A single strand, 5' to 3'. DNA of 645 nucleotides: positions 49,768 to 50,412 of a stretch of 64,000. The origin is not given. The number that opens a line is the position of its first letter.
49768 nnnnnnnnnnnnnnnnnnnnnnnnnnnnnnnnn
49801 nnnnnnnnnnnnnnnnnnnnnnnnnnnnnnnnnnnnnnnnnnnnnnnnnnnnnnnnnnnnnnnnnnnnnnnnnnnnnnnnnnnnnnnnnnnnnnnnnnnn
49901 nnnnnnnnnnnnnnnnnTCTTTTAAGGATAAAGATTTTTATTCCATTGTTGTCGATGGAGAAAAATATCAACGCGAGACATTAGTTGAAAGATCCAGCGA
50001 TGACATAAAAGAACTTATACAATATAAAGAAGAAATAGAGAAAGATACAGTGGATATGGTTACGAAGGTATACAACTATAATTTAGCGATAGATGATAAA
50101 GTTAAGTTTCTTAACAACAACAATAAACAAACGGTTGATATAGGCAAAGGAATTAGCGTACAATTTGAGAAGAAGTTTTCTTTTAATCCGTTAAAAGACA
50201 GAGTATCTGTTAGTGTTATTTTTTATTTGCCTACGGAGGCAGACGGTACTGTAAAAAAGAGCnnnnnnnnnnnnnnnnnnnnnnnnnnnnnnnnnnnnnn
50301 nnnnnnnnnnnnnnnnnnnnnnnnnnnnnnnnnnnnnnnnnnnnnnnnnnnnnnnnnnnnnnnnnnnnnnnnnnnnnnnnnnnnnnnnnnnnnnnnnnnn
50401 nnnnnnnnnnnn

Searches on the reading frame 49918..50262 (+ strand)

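Call 21: search_protein_families(library=pfam, proteins=[window:49918-50262:+], max_evalue=0.01)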
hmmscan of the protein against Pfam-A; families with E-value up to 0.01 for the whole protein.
window:49918-50262:+ (115 aa): 1 family
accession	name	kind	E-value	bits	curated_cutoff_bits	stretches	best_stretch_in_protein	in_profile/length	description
PF07374.17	DUF1492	-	0.0073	16.9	21.5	1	24-73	17-63/100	Protein of unknown function (DUF1492)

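Call 22: search_protein_families(library=phrogs, proteins=[window:49918-50262:+], max_evalue=0.001)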
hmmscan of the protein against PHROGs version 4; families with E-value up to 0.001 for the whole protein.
window:49918-50262:+ (115 aa): 0 families
